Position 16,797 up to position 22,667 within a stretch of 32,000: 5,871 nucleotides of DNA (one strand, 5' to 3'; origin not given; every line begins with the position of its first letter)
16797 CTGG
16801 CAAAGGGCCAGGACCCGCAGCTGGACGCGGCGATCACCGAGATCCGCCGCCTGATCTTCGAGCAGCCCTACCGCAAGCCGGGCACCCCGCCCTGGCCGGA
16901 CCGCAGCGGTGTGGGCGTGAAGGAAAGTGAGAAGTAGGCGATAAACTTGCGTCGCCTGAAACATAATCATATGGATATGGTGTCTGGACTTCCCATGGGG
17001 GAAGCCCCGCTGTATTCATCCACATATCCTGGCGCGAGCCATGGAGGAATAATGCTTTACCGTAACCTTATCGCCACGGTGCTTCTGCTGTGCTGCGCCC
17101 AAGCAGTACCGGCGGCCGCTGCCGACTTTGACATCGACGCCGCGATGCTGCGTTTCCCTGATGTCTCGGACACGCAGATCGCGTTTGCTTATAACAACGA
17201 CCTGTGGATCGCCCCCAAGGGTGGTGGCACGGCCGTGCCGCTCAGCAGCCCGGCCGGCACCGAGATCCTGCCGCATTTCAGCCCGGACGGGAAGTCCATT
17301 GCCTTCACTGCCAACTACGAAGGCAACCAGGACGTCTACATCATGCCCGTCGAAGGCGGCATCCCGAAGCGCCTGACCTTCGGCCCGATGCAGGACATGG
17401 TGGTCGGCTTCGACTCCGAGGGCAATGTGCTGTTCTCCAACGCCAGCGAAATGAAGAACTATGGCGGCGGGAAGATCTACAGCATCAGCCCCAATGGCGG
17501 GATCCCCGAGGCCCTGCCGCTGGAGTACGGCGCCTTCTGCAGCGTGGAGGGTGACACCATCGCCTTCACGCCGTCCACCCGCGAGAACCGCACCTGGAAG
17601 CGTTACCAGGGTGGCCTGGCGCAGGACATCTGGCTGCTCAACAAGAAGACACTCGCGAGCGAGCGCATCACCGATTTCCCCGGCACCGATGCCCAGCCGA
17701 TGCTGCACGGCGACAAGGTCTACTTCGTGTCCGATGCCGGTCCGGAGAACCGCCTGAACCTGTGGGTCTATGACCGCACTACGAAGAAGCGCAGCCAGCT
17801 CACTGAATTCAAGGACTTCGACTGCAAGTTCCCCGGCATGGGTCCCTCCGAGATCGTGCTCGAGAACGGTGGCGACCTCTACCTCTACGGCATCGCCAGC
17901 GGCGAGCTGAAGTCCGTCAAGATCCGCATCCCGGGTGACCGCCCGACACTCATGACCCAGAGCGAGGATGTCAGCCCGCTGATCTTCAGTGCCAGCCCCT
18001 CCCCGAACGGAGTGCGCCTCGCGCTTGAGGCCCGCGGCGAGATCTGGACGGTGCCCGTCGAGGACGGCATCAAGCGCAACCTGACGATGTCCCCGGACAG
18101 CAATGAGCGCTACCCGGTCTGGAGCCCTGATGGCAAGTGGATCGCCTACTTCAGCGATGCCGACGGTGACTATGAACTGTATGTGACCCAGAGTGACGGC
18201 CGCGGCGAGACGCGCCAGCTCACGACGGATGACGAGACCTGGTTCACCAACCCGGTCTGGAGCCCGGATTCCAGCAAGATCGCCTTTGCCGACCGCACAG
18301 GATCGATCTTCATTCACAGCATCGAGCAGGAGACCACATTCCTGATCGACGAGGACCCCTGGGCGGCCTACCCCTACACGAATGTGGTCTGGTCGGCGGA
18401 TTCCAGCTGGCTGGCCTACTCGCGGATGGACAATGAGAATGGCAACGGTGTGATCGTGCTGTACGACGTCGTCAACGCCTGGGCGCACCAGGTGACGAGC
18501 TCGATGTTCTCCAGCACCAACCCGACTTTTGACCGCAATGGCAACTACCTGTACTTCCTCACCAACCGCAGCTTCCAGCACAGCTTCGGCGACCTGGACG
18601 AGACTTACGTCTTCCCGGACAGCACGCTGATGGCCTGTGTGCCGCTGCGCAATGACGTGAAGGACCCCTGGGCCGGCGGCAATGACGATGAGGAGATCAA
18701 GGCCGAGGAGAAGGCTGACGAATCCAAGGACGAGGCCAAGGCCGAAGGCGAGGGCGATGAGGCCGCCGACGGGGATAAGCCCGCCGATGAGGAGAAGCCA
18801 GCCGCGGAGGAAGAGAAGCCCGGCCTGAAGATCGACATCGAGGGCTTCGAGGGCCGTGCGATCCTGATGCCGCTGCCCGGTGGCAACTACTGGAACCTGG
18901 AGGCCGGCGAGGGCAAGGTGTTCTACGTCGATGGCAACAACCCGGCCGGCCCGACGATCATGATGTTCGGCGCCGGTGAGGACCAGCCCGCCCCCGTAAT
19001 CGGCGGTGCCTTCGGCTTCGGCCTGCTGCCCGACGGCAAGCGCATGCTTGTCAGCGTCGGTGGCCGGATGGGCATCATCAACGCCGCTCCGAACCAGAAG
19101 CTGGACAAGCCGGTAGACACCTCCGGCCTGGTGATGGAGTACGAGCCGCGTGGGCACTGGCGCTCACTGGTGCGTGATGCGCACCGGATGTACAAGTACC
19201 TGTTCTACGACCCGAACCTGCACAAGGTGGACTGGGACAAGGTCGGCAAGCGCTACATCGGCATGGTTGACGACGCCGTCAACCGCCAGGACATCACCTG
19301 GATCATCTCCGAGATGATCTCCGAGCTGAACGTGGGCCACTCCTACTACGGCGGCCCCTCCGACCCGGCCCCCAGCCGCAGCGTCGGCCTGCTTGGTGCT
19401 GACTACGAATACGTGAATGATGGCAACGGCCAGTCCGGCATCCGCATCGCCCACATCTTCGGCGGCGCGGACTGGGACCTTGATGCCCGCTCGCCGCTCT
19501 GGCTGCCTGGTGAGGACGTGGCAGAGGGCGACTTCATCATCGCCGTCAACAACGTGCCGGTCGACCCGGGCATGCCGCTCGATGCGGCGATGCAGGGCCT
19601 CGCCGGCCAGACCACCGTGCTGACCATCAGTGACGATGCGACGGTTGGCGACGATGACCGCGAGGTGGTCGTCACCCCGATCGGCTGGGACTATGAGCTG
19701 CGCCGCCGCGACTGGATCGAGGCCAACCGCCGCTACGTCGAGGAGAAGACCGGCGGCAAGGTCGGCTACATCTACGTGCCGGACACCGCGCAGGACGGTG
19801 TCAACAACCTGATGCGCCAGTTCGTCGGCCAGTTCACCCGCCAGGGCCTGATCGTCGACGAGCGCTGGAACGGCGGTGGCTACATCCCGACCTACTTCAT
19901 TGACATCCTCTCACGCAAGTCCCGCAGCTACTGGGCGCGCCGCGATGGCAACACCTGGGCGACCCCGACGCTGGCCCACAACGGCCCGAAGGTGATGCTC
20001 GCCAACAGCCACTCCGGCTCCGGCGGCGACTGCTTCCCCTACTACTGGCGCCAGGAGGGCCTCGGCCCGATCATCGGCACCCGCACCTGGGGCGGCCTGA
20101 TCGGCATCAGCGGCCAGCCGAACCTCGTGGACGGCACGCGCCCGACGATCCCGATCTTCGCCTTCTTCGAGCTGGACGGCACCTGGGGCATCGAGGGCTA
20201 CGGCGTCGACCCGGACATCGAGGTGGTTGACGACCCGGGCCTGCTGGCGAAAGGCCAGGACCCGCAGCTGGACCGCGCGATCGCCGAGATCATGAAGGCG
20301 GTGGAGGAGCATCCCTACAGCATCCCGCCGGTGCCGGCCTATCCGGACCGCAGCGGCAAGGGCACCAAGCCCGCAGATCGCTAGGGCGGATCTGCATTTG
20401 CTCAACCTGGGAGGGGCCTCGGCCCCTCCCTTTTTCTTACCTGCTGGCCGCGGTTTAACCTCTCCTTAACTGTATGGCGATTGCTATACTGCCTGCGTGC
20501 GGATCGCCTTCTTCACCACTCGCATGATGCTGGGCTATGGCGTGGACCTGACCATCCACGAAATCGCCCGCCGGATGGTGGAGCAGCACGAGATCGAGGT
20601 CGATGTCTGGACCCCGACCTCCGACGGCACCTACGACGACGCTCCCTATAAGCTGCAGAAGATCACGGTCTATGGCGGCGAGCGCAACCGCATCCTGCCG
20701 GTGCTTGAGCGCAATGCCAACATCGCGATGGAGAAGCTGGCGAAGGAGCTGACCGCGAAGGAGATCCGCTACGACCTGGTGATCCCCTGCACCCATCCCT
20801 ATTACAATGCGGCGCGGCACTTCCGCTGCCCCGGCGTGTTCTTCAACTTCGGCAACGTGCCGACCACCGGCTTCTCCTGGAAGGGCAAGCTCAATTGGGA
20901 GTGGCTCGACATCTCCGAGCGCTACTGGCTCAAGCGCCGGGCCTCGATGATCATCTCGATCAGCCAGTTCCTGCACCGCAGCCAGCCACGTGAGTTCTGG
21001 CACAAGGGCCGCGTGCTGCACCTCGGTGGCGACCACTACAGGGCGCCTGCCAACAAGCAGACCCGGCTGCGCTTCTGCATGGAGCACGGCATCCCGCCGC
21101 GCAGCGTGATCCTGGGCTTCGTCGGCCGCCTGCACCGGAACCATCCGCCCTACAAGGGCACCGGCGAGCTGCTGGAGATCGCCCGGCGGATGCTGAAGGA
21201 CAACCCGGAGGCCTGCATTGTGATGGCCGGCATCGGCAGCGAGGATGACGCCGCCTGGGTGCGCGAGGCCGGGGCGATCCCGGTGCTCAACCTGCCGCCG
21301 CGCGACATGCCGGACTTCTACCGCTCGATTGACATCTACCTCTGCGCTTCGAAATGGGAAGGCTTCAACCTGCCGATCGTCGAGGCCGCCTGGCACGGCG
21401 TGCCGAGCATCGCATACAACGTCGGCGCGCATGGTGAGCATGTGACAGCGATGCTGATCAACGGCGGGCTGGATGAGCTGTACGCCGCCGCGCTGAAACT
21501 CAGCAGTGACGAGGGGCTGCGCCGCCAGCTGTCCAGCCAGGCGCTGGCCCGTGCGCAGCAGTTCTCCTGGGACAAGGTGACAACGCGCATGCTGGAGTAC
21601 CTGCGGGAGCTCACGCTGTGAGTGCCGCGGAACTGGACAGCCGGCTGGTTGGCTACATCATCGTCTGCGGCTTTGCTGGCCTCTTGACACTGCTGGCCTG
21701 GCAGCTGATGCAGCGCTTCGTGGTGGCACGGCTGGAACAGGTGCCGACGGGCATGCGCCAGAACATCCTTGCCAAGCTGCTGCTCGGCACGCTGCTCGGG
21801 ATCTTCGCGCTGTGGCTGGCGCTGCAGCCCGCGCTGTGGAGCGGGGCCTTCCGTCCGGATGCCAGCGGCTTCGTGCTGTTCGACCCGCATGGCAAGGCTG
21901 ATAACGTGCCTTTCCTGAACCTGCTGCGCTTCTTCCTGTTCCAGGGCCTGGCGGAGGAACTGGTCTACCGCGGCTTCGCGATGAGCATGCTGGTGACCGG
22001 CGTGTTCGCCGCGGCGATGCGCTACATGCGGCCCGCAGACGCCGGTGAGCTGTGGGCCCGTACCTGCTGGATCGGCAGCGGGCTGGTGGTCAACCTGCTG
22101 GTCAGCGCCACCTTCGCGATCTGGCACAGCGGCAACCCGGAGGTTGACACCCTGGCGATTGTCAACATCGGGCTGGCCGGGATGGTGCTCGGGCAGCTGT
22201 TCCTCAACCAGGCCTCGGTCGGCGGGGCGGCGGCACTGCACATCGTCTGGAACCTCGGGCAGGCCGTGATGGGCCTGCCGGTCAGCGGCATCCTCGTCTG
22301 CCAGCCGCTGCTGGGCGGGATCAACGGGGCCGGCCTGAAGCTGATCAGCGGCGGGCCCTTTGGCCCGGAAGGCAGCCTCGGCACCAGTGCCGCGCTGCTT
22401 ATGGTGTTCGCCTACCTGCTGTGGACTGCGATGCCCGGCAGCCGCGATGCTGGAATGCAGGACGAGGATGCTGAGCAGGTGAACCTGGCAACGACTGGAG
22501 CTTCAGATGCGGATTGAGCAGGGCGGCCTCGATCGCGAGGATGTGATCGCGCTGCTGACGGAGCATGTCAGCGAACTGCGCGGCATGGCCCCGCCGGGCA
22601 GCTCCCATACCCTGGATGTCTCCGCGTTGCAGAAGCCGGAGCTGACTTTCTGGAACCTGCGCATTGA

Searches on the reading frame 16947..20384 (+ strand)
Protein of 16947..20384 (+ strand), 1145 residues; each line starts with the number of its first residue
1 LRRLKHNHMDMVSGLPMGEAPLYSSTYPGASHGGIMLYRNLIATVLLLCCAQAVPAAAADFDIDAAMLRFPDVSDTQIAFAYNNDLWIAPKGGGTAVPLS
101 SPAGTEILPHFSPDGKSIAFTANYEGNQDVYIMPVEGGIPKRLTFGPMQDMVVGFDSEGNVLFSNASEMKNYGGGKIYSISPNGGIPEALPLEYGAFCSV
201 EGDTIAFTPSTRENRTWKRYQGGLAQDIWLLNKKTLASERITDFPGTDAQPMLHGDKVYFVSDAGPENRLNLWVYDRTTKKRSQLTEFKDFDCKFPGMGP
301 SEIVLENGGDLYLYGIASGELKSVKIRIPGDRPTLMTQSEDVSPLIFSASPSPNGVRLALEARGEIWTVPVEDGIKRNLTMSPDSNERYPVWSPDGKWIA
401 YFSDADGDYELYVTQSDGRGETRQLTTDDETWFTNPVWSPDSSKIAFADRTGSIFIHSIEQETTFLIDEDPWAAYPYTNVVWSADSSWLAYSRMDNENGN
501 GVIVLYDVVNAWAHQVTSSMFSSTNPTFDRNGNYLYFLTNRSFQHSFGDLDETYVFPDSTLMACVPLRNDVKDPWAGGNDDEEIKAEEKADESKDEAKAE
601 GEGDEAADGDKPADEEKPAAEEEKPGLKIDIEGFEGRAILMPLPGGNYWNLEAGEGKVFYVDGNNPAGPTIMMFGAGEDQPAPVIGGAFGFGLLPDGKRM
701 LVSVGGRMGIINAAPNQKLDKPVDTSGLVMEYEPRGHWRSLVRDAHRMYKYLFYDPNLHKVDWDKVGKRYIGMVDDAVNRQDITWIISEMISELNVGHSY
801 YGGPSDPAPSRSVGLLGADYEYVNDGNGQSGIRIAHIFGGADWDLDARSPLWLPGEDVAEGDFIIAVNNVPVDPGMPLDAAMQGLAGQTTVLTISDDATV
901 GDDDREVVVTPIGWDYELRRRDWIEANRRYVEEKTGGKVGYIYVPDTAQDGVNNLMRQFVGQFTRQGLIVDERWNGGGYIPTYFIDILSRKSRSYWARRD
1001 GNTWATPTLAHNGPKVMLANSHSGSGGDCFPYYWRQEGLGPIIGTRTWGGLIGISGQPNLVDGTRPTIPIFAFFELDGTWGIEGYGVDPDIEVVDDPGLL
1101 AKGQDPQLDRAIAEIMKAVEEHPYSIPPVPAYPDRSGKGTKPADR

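Call 10: search_protein_families(library=pfam, proteins=[window:16947-20384:+], max_evalue=0.001)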
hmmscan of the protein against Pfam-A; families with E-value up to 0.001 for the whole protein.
window:16947-20384:+ (1145 aa): 6 families
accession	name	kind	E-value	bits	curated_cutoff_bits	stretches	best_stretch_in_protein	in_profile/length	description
PF07676.18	PD40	-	2.2e-24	85.3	20.9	2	385-413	9-38/38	WD40-like Beta Propeller Repeat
PF03572.23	Peptidase_S41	-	6.7e-20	71.8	24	1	938-1093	1-165/165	Peptidase family S41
PF14685.13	PDZ_Tricorn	-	6.6e-16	58.5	25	1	814-909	1-88/88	Tricorn protease PDZ domain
PF00930.27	DPPIV_N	-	2.3e-12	46.7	22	1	363-431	22-84/354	Dipeptidyl peptidase IV (DPP IV) N-terminal region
PF14684.11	Tricorn_C1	-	7.2e-08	32.7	24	1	736-791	3-58/59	Tricorn protease C1 domain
PF25174.1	Beta-prop_THOC3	-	0.00038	20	305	0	385-461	89-160/272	THOC3 beta-propeller domain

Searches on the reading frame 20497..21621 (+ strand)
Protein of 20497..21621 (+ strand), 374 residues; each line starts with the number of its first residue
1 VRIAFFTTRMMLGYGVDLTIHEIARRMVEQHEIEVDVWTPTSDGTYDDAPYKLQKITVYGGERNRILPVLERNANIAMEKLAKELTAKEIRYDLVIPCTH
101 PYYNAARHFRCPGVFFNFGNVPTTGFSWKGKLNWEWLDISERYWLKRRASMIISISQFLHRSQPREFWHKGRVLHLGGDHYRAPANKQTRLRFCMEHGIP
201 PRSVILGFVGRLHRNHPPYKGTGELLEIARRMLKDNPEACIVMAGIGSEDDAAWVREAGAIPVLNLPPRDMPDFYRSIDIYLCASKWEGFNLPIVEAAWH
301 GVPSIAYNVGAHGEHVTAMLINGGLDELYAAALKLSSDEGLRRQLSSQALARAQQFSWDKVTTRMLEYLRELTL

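Call 11: search_protein_families(library=pfam, proteins=[window:20497-21621:+], max_evalue=0.001)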
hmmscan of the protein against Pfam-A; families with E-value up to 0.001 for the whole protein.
window:20497-21621:+ (374 aa): 3 families
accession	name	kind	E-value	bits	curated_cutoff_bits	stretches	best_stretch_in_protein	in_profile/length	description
PF13692.12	Glyco_trans_1_4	-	2.7e-16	60.6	27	1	205-338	3-142/142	Glycosyl transferases group 1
PF00534.26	Glycos_transf_1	-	4.1e-12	46.4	26.4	1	197-349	9-169/172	Glycosyl transferases group 1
PF13524.12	Glyco_trans_1_2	-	0.00032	21.1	25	1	237-366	13-143/144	Glycosyl transferase-like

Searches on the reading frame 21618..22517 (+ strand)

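Call 11: search_protein_families(library=pfam, proteins=[window:21618-22517:+], max_evalue=0.001)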
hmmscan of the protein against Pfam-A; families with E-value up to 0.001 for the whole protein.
window:21618-22517:+ (299 aa): 1 family
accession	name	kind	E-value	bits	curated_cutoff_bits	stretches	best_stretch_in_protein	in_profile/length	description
PF02517.21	Rce1-like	-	4.8e-11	43.2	22.4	1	98-213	4-92/93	Type II CAAX prenyl endopeptidase Rce1-like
